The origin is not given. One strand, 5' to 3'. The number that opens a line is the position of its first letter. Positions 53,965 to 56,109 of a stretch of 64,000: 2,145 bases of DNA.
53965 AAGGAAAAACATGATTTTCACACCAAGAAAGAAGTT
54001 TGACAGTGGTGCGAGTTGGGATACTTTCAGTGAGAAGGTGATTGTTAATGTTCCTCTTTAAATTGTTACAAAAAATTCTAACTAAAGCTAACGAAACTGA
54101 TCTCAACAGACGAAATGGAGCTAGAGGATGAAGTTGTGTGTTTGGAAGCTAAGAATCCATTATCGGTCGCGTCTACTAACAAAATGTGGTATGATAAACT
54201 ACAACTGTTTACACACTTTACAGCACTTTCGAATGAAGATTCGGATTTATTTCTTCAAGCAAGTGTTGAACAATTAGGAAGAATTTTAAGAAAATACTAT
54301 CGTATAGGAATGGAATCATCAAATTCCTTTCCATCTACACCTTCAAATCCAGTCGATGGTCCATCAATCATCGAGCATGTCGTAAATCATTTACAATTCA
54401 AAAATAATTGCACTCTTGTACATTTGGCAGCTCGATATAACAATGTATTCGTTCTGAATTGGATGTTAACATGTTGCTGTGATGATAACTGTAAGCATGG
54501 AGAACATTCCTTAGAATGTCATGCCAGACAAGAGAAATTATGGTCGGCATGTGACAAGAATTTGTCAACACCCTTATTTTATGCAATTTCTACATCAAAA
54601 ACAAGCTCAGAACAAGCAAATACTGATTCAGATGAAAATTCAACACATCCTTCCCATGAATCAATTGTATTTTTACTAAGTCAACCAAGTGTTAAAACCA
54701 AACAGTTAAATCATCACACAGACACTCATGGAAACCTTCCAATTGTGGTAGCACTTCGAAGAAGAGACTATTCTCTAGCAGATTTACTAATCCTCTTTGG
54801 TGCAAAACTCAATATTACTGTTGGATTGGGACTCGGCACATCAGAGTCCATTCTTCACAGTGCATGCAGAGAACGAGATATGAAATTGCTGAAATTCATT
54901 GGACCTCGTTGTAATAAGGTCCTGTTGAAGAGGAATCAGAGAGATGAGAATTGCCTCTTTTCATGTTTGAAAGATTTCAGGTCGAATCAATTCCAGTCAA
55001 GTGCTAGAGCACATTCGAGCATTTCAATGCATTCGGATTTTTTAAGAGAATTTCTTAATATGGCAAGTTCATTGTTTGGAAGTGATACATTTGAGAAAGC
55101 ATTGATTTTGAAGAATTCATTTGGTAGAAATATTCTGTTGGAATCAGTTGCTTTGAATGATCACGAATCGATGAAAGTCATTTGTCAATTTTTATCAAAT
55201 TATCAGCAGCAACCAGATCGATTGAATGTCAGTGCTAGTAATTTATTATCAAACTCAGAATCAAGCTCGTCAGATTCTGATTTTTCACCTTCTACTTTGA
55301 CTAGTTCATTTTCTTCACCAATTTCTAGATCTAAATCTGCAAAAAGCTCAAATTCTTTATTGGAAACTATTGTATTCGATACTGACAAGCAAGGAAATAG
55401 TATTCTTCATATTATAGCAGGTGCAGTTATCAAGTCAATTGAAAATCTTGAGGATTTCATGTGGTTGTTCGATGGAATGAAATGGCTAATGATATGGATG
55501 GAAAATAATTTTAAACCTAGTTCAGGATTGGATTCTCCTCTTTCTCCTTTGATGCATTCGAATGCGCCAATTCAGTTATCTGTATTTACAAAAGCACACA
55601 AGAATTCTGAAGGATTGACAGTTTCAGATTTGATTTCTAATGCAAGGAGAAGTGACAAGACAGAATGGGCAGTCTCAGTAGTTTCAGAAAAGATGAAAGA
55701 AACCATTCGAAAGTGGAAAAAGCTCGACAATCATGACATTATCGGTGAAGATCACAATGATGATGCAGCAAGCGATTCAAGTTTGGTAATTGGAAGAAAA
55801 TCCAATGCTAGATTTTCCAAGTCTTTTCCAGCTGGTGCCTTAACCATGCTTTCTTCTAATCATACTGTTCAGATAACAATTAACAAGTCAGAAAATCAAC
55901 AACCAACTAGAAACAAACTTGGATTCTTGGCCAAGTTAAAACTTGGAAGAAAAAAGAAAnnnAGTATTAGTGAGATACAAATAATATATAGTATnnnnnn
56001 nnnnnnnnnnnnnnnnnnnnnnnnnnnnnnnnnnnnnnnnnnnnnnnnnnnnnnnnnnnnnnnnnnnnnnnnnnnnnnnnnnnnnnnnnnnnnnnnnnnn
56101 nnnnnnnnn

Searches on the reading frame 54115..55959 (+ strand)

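Call 9: search_protein_families(library=pfam, proteins=[window:54115-55959:+], max_evalue=0.001)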
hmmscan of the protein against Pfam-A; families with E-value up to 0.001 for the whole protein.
window:54115-55959:+ (615 aa): 3 families
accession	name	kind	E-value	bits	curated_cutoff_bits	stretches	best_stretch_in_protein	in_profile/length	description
PF13606.12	Ank_3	-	1.9e-06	28.1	22.3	0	98-123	2-27/30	Ankyrin repeat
PF12796.13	Ank_2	-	2.5e-05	25.2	27.3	0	92-160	23-70/90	Ankyrin repeats (3 copies)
PF00023.36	Ank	-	0.00014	22.5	21.1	0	97-125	1-29/33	Ankyrin repeat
